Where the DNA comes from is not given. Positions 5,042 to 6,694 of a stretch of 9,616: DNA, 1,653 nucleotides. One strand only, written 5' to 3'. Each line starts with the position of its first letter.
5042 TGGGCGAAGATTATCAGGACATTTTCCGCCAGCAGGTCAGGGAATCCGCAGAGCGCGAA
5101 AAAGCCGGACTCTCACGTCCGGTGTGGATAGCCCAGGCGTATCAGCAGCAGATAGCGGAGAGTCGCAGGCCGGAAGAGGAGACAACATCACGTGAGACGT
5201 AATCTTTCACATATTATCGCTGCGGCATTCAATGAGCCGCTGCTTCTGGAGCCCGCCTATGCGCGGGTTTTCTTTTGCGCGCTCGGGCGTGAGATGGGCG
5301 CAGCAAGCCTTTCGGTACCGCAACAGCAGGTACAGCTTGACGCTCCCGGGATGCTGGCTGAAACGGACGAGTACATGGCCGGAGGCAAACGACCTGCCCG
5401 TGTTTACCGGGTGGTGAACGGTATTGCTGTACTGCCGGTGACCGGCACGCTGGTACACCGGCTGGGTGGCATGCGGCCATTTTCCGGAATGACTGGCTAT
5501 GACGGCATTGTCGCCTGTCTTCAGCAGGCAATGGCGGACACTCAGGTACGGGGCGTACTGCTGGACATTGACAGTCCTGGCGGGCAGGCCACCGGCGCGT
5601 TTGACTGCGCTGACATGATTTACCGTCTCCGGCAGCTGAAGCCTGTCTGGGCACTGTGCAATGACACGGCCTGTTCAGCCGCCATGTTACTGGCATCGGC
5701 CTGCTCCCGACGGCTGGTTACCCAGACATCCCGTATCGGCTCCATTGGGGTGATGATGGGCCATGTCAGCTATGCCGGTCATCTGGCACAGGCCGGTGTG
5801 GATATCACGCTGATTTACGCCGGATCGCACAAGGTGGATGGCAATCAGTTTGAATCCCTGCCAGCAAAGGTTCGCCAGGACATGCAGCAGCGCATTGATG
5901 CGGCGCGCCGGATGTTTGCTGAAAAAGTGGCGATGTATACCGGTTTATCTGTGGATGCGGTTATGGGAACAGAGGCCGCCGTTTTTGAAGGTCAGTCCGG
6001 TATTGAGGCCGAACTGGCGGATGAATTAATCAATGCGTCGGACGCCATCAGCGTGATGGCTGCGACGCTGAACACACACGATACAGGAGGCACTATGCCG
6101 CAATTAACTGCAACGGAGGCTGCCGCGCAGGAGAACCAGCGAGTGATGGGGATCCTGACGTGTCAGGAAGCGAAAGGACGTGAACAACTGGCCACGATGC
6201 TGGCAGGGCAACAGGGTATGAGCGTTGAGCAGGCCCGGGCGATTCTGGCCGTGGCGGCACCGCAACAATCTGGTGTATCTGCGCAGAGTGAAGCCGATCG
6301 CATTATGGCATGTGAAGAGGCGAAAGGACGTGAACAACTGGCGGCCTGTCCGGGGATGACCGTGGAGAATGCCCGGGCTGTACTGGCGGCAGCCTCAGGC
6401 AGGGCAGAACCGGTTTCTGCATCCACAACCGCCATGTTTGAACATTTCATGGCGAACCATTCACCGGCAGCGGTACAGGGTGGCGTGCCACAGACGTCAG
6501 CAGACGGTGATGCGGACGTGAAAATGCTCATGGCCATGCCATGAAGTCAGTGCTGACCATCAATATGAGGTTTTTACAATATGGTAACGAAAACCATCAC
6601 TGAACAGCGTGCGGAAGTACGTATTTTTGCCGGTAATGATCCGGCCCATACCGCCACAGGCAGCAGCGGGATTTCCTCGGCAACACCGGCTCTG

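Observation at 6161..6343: Internal duplication of a roughly 50-residue unit in the C/Nu3 scaffold region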

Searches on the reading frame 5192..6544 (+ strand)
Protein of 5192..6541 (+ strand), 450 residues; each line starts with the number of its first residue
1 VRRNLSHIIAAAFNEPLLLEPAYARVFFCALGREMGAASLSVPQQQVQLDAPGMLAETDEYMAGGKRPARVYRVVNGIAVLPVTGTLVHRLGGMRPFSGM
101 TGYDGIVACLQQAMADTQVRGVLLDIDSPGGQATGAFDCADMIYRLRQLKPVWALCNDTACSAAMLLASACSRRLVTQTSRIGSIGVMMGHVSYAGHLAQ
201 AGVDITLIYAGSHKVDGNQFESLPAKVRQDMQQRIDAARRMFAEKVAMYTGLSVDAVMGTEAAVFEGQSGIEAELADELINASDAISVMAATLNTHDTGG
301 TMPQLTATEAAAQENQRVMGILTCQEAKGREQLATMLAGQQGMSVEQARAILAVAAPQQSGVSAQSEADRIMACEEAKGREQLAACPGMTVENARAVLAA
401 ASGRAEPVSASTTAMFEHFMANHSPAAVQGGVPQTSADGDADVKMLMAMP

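Call 19: search_protein_families(library=pfam, proteins=[window:5192-6541:+, L001:1501-3003:+], max_evalue=1)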
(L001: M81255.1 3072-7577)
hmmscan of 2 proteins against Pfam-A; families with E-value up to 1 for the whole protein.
window:5192-6541:+ (450 aa): 4 families
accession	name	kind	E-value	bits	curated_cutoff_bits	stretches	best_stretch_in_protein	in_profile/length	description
PF01343.23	Peptidase_S49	-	2.7e-33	115.6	24.9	1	147-292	4-150/154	Peptidase family S49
PF25145.1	NfeD1b_N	-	1.2e-05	25.4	40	1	115-200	27-110/189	NfeD1b, N-terminal domain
PF00574.28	CLP_protease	-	0.002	18.4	20.2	1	106-182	33-109/182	Clp protease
PF23802.1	DUF7178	-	0.89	9.9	27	1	312-423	26-128/193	Family of unknown function (DUF7178)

L001:1501-3003:+ (501 aa): 6 families
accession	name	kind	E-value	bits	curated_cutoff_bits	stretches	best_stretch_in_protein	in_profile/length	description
PF01343.23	Peptidase_S49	-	3.7e-35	121.6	24.9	1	146-293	3-151/154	Peptidase family S49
PF25145.1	NfeD1b_N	-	6.2e-06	26.4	40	1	115-200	27-110/189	NfeD1b, N-terminal domain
PF00574.28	CLP_protease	-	0.0029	18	20.2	1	106-182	33-109/182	Clp protease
PF13738.12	Pyr_redox_3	-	0.046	13.4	30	1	185-264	170-245/305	Pyridine nucleotide-disulphide oxidoreductase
PF00633.29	HHH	-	0.097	13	24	1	427-450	6-29/30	Helix-hairpin-helix motif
PF24362.2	DUF7518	-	0.51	11.5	27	1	260-313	5-57/104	Family of unknown function (DUF7518)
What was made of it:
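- On Lambda C / phage 21 gp5-type prohead protease-scaffold (S49 family peptidase with nested Nu3-type scaffold gene): Pfam PF01343, E = 2.7e-33, aa 147-292 (call 19).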

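Call 26: find_encoding_contigs(protein=window:5192-6541:+, flank=10000, max_places=8)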
Protein seq(450 aa) (450 aa): 1 contig read that carries it; 1 place shown.
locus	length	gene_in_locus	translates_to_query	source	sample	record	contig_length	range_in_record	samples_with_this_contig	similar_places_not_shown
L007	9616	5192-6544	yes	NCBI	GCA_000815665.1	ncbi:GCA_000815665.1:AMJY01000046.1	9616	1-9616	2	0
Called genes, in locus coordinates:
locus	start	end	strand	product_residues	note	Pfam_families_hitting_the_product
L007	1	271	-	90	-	PF01527:HTH_Tnp_1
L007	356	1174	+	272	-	PF13276:HTH_21, PF00665:rve, PF13683:rve_3, PF13333:rve_2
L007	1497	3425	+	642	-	PF05876:GpA_ATPase, PF20454:GpA_nuclease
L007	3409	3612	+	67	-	PF02831:gpW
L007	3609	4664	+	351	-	PF05136:Phage_portal_2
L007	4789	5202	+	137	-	-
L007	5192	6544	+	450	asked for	PF25145:NfeD1b_N (faint), PF01343:Peptidase_S49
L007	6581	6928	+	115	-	PF02924:HDPD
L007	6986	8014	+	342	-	PF03864:Phage_cap_E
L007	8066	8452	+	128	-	PF14000:Packaging_FI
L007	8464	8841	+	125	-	PF05354:Phage_attach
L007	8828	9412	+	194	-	PF06763:Minor_tail_Z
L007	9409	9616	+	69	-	PF06141:Phage_tail_U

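Call 32: find_homologous_proteins(query=window:5192-6541:+, max_evalue=1e-20)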
Query seq(450 aa) (450 aa): 1295 proteins with E <= 1e-20 among 8000 candidates; the best 120 are listed.
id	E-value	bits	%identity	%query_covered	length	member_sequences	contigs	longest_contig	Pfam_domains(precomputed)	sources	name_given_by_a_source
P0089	0.0e+0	1093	91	89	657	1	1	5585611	PF25145.2,PF01343.24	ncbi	ncbi:S49 family peptidase [Escherichia coli]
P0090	2.1e-290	981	89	100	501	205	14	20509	PF25145.2,PF01343.24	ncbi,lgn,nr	ncbi:S49 family peptidase [Shigella flexneri]|nr:S49 family peptidase [Escherichia coli] EFP6053604.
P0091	3.4e-278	940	73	100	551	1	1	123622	PF25145.2,PF01343.24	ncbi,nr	ncbi:S49 family peptidase [Escherichia coli]|nr:S49 family peptidase [Escherichia coli]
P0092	1.5e-276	935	72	100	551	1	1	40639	PF25145.2,PF01343.24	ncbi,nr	ncbi:S49 family peptidase [Escherichia coli]|nr:S49 family peptidase [Escherichia coli]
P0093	1.6e-273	925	86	100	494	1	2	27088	PF25145.2,PF01343.24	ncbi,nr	ncbi:S49 family peptidase [Escherichia coli]|nr:S49 family peptidase [Escherichia coli]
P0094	2.2e-273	924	86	100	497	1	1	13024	PF25145.2,PF01343.24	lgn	-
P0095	3.2e-273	924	86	100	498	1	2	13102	PF25145.2,PF01343.24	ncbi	ncbi:TPA: S49 family peptidase [Escherichia coli]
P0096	4.8e-268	907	92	100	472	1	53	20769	PF01343.24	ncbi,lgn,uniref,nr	ncbi:TPA: S49 family peptidase [Shigella flexneri]|uniref:S49 family peptidase n=1 Tax=Shigella flex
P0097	1.9e-266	902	88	100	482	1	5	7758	PF25145.2,PF01343.24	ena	-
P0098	2.4e-266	901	88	100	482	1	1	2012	PF25145.2,PF01343.24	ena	-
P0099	2.4e-266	901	84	100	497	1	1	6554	PF25145.2,PF01343.24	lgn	-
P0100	4.1e-266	901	88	100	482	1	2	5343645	PF25145.2,PF01343.24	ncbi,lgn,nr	ncbi:S49 family peptidase [Escherichia coli]|nr:S49 family peptidase [Escherichia coli] QRC07602.1 S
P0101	5.5e-266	900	88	100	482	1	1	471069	PF25145.2,PF01343.24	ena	-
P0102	6.0e-266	900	88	100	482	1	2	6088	PF25145.2,PF01343.24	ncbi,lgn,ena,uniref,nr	ncbi:S49 family peptidase [Escherichia coli]|uniref:S49 family peptidase n=1 Tax=Escherichia coli Ta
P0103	6.3e-266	900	88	100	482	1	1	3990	PF25145.2,PF01343.24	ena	-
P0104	8.2e-266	900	88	100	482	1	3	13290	PF25145.2,PF01343.24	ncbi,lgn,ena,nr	ncbi:S49 family peptidase [Escherichia coli]|nr:S49 family peptidase [Escherichia coli]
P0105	1.2e-265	899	88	100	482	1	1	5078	PF25145.2,PF01343.24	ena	-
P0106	1.3e-265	899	88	100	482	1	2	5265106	PF25145.2,PF01343.24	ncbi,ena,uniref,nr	ncbi:S49 family peptidase [Escherichia coli]|uniref:S49 family peptidase n=1 Tax=Escherichia coli Ta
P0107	1.3e-265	899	88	100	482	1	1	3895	PF25145.2,PF01343.24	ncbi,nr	ncbi:TPA: S49 family peptidase [Escherichia coli]|nr:S49 family peptidase [Escherichia coli]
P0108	1.4e-265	899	88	100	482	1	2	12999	PF25145.2,PF01343.24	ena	-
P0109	1.8e-265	898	87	100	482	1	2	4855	PF25145.2,PF01343.24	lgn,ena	-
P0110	1.9e-265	898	88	100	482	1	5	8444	PF25145.2,PF01343.24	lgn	-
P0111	1.9e-265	898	84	100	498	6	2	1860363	PF25145.2,PF01343.24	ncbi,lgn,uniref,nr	ncbi:S49 family peptidase [Escherichia coli]|uniref:S49 family peptidase n=1 Tax=Escherichia coli Ta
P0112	2.0e-265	898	88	100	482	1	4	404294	PF25145.2,PF01343.24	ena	-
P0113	2.3e-265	898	88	100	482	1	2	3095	PF25145.2,PF01343.24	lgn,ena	-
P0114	2.3e-265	898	88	100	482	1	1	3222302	PF25145.2,PF01343.24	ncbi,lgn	-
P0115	2.6e-265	898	88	100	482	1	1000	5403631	PF25145.2,PF01343.24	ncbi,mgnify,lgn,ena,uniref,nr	ncbi:TPA: S49 family peptidase [Escherichia coli]|mgnify:FL=1|uniref:Head-tail preconnector protein 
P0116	3.1e-265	898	88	100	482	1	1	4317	PF25145.2,PF01343.24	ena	-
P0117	3.1e-265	898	87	100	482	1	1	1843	PF25145.2,PF01343.24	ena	-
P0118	3.4e-265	898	87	100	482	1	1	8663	PF25145.2,PF01343.24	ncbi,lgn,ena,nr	ncbi:S49 family peptidase [Escherichia coli]|nr:S49 family peptidase [Escherichia coli]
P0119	3.9e-265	897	87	100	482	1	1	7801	PF25145.2,PF01343.24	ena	-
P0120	3.9e-265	897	87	100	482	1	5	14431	PF25145.2,PF01343.24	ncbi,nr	ncbi:S49 family peptidase [Escherichia coli]|nr:S49 family peptidase [Escherichia coli] MSK35168.1 S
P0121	4.4e-265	897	87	100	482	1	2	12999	PF25145.2,PF01343.24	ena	-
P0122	4.7e-265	897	88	100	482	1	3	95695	PF25145.2,PF01343.24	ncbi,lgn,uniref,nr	ncbi:S49 family peptidase [Escherichia coli]|uniref:S49 family peptidase n=1 Tax=Escherichia coli Ta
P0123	5.0e-265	897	88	100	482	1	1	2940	PF25145.2,PF01343.24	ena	-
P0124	5.1e-265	897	88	100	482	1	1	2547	PF25145.2,PF01343.24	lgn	-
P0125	5.1e-265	897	87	100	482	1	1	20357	PF25145.2,PF01343.24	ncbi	-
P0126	5.8e-265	897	87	100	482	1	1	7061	PF25145.2,PF01343.24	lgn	-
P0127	5.8e-265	897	87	100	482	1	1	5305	PF25145.2,PF01343.24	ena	-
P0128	5.8e-265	897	87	100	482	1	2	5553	PF25145.2,PF01343.24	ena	-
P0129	6.1e-265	897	87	100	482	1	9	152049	PF25145.2,PF01343.24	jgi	jgi:signal peptide peptidase SppA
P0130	6.1e-265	897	87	100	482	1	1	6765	PF25145.2,PF01343.24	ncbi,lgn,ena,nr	ncbi:S49 family peptidase [Escherichia coli]|nr:S49 family peptidase [Escherichia coli]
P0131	7.4e-265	896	87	100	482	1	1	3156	PF25145.2,PF01343.24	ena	-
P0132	7.6e-265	896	87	100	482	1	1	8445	PF25145.2,PF01343.24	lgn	-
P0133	7.7e-265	896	87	100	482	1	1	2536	PF25145.2,PF01343.24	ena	-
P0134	7.8e-265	896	87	100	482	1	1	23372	PF25145.2,PF01343.24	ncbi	ncbi:TPA: S49 family peptidase [Escherichia coli]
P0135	7.9e-265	896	87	100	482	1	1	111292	PF25145.2,PF01343.24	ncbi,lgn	ncbi:TPA: S49 family peptidase [Escherichia coli]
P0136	7.9e-265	896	87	100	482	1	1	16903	PF25145.2,PF01343.24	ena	-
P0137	7.9e-265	896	87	100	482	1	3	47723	PF25145.2,PF01343.24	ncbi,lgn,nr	ncbi:S49 family peptidase [Escherichia coli]|nr:S49 family peptidase [Escherichia coli]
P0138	7.9e-265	896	87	100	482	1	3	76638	PF25145.2,PF01343.24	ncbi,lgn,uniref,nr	ncbi:S49 family peptidase [Escherichia coli]|uniref:S49 family peptidase n=2 Tax=Escherichia coli Ta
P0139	8.2e-265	896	87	100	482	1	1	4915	PF25145.2,PF01343.24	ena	-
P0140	8.3e-265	896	87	100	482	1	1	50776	PF25145.2,PF01343.24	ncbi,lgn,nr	ncbi:TPA: S49 family peptidase [Escherichia coli]|nr:S49 family peptidase [Escherichia coli]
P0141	8.4e-265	896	87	100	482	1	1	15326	PF25145.2,PF01343.24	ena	-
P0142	1.0e-264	896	87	100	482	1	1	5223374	PF25145.2,PF01343.24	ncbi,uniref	ncbi:S49 family peptidase [Escherichia coli]|uniref:S49 family peptidase n=1 Tax=Escherichia coli Ta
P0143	1.0e-264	896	87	100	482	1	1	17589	PF25145.2,PF01343.24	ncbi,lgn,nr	ncbi:S49 family peptidase [Escherichia coli]|nr:S49 family peptidase [Escherichia coli]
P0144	1.3e-264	896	87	100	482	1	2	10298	PF25145.2,PF01343.24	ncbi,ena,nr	ncbi:S49 family peptidase [Escherichia coli]|nr:S49 family peptidase [Escherichia coli]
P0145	1.3e-264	896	87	100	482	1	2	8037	PF25145.2,PF01343.24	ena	-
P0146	1.4e-264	896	87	100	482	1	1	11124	PF25145.2,PF01343.24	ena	-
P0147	1.6e-264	895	87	100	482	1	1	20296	PF25145.2,PF01343.24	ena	-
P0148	1.6e-264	895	87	100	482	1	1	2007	PF25145.2,PF01343.24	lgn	-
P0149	1.7e-264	895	87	100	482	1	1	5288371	PF01343.24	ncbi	ncbi:S49 family peptidase [Escherichia coli]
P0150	2.1e-264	895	87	100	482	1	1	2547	PF25145.2,PF01343.24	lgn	-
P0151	2.8e-264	895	87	100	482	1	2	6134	PF25145.2,PF01343.24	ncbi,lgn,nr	ncbi:S49 family peptidase [Escherichia coli]|nr:S49 family peptidase [Escherichia coli]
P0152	3.3e-264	894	87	100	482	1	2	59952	PF25145.2,PF01343.24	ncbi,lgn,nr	ncbi:TPA: S49 family peptidase [Escherichia coli]|nr:S49 family peptidase [Escherichia coli] HEB0587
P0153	4.6e-264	894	83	100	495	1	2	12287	PF25145.2,PF01343.24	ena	-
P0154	4.6e-264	894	87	100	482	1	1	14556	PF25145.2,PF01343.24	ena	-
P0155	4.9e-264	894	87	100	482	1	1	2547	PF25145.2,PF01343.24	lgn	-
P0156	4.9e-264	894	87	100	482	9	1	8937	PF25145.2,PF01343.24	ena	-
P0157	4.9e-264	894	87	100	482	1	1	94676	PF25145.2,PF01343.24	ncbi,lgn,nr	ncbi:S49 family peptidase [Escherichia coli]|nr:S49 family peptidase [Escherichia coli]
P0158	5.4e-264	894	87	100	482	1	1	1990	PF25145.2,PF01343.24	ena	-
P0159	7.5e-264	893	87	100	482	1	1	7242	PF25145.2,PF01343.24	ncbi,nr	ncbi:S49 family peptidase [Escherichia coli]|nr:S49 family peptidase [Escherichia coli]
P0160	8.2e-264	893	87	100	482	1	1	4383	PF25145.2,PF01343.24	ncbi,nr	ncbi:S49 family peptidase [Escherichia coli]|nr:S49 family peptidase [Escherichia coli]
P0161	9.3e-264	893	87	100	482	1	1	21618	PF25145.2,PF01343.24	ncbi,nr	ncbi:S49 family peptidase [Escherichia coli]|nr:S49 family peptidase [Escherichia coli]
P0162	1.4e-263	892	87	100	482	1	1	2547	PF25145.2,PF01343.24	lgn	-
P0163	1.6e-263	892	87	100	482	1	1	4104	PF25145.2,PF01343.24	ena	-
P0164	2.0e-263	892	87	100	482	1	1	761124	PF25145.2,PF01343.24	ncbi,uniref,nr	ncbi:S49 family peptidase [Escherichia coli]|uniref:S49 family peptidase n=1 Tax=Escherichia coli Ta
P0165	3.5e-263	891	87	100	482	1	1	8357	PF25145.2,PF01343.24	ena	-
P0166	2.7e-260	881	82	100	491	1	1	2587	PF01343.24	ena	-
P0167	1.5e-259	879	82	100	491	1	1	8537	PF01343.24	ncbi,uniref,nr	ncbi:S49 family peptidase [Escherichia coli]|uniref:S49 family peptidase n=1 Tax=Escherichia coli Ta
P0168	1.7e-255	866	91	100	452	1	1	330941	PF25145.2,PF01343.24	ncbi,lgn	ncbi:S49 family peptidase [Escherichia coli]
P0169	1.9e-255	865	91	100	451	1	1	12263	PF25145.2,PF01343.24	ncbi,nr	ncbi:TPA: S49 family peptidase [Escherichia coli]|nr:S49 family peptidase [Escherichia coli]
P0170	4.4e-255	864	90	100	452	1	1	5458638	PF25145.2,PF01343.24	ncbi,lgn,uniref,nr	ncbi:S49 family peptidase [Escherichia coli O157:H7]|uniref:S49 family peptidase n=1 Tax=Escherichia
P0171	4.4e-255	864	90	100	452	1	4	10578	PF25145.2,PF01343.24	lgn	-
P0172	8.7e-255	863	86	100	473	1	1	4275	PF25145.2,PF01343.24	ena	-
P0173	2.8e-254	862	91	100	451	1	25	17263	PF25145.2,PF01343.24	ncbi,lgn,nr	ncbi:S49 family peptidase [Escherichia coli]|nr:S49 family peptidase [Escherichia coli] EET2327830.1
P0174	2.8e-254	862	90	100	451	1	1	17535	PF25145.2,PF01343.24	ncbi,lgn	-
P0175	3.6e-254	861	90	100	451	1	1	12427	PF25145.2,PF01343.24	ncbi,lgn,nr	ncbi:TPA: S49 family peptidase [Escherichia coli]|nr:S49 family peptidase [Escherichia coli]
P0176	3.8e-254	861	90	100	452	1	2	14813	PF25145.2,PF01343.24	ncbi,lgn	ncbi:TPA: S49 family peptidase [Escherichia coli]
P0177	9.5e-254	860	90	100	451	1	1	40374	PF25145.2,PF01343.24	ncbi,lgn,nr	ncbi:TPA: S49 family peptidase [Escherichia coli]|nr:S49 family peptidase [Escherichia coli]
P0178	1.3e-253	859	90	100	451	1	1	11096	PF25145.2,PF01343.24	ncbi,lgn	ncbi:S49 family peptidase [Escherichia coli]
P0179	1.4e-253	859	78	100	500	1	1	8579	PF25145.2,PF01343.24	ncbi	ncbi:S49 family peptidase [Escherichia coli O8:H49]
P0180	4.3e-253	858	90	100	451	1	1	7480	PF25145.2,PF01343.24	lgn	-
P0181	4.8e-253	858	90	100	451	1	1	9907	PF25145.2,PF01343.24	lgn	-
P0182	5.4e-253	857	90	100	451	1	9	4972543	PF25145.2,PF01343.24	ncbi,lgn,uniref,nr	ncbi:TPA: S49 family peptidase [Escherichia coli]|uniref:S49 family peptidase n=1 Tax=Escherichia co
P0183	6.6e-253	857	81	100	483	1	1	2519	PF01343.24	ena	-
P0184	3.9e-252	855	89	100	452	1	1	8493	PF25145.2,PF01343.24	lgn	-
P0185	4.8e-252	854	81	100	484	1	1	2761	PF25145.2,PF01343.24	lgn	-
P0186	1.4e-250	849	89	100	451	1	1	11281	PF25145.2,PF01343.24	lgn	-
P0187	2.2e-250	849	89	100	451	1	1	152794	PF25145.2,PF01343.24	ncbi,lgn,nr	ncbi:S49 family peptidase [Escherichia coli]|nr:S49 family peptidase [Escherichia coli]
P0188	6.9e-249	844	89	100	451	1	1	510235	PF25145.2,PF01343.24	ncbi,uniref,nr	ncbi:S49 family peptidase [Escherichia coli]|uniref:S49 family peptidase n=1 Tax=Escherichia coli Ta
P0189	8.9e-249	843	89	100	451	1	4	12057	PF25145.2,PF01343.24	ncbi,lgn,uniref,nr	ncbi:S49 family peptidase [Escherichia albertii]|uniref:S49 family peptidase n=1 Tax=Escherichia alb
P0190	2.0e-248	842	89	100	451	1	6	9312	PF25145.2,PF01343.24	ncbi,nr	ncbi:S49 family peptidase [Escherichia coli]|nr:S49 family peptidase [Escherichia coli] ELK5910214.1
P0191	4.9e-248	841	88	100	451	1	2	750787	PF25145.2,PF01343.24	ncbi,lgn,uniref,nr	ncbi:signal peptide peptidase SppA, 36K type [Escherichia coli M919]|uniref:S49 family peptidase n=1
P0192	2.5e-247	839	88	100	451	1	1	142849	PF25145.2,PF01343.24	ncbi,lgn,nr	ncbi:S49 family peptidase [Escherichia coli]|nr:S49 family peptidase [Escherichia coli]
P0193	6.0e-247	837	88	100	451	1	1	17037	PF25145.2,PF01343.24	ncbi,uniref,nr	ncbi:S49 family peptidase [Escherichia coli]|uniref:S49 family peptidase n=1 Tax=Escherichia coli Ta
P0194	6.9e-247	837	88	100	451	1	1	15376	PF25145.2,PF01343.24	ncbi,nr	ncbi:S49 family peptidase [Escherichia coli]|nr:S49 family peptidase [Escherichia coli]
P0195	2.0e-246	836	88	100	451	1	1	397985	PF25145.2,PF01343.24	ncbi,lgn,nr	ncbi:TPA: S49 family peptidase [Escherichia coli]|nr:S49 family peptidase [Escherichia coli]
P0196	6.7e-246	834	88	100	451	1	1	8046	PF25145.2,PF01343.24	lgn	-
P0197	2.6e-245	832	79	100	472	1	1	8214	PF25145.2,PF01343.24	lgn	-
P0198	3.6e-244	828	76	100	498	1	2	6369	PF25145.2,PF01343.24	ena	-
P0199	2.1e-243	826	92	89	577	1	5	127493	PF25145.2,PF01343.24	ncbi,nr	ncbi:peptidase S49 family protein [Escherichia coli 2-011-08_S3_C1]|nr:S49 family peptidase [Escheri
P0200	5.7e-243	824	91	89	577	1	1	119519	PF25145.2,PF01343.24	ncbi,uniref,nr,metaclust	ncbi:peptidase S49 family protein [Escherichia coli 7-233-03_S3_C1]|uniref:S49 family peptidase n=1 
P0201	9.4e-243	824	92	89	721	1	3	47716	PF25145.2,PF01343.24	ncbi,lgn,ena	-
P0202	1.4e-241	820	79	88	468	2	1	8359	PF25145.2,PF01343.24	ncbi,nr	ncbi:S49 family peptidase [Escherichia coli]|nr:S49 family peptidase [Escherichia coli]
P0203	1.1e-240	817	77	100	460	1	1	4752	PF25145.2,PF01343.24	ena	-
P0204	1.8e-239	813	77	100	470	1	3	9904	PF01343.24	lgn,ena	-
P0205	1.8e-237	806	88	96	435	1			PF25145.2,PF01343.24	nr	nr:S49 family peptidase [Escherichia coli]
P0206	1.4e-235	800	91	89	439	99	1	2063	PF25145.2,PF01343.24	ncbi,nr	ncbi:TPA: S49 family peptidase, partial [Escherichia coli]|nr:S49 family peptidase [Escherichia coli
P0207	1.5e-235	800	94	89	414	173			PF25145.2,PF01343.24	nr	nr:S49 family peptidase [Escherichia coli]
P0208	8.0e-230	781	86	88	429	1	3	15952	PF25145.2,PF01343.24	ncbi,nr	ncbi:S49 family peptidase [Escherichia coli]|nr:S49 family peptidase [Escherichia coli] EFD0770379.1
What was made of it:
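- Tried and rejected: It was repeated with the full-length protein (call 32).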

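Call 42: find_encoding_contigs(protein=P0096, flank=6000, max_places=2)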
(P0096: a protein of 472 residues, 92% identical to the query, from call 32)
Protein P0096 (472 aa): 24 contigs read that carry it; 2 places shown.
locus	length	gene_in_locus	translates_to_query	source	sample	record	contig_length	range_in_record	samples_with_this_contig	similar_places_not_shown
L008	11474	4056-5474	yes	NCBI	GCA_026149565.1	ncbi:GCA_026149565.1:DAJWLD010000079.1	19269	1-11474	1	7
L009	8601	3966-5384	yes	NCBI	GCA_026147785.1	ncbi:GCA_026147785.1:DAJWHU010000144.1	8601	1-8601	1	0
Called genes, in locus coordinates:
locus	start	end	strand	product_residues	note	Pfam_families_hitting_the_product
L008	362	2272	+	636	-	PF05876:GpA_ATPase, PF20454:GpA_nuclease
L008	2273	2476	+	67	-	PF02831:gpW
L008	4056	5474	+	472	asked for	PF01343:Peptidase_S49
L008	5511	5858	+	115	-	PF02924:HDPD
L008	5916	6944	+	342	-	PF03864:Phage_cap_E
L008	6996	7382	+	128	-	PF14000:Packaging_FI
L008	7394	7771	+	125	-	PF05354:Phage_attach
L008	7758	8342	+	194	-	PF06763:Minor_tail_Z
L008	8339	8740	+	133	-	PF06141:Phage_tail_U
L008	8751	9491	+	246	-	PF16460:Phage_TTP_11 (weak), PF16461:Phage_TTP_12, PF02368:Big_2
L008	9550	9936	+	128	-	PF06894:Phage_TAC_2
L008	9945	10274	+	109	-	PF06223:Phage_tail_T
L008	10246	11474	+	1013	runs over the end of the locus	PF06791:TMP_2, PF24622:TMP_4, PF09718:Tape_meas_lam_C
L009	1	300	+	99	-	PF07471:Phage_Nu1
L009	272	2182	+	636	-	PF05876:GpA_ATPase, PF20454:GpA_nuclease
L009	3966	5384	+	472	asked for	PF01343:Peptidase_S49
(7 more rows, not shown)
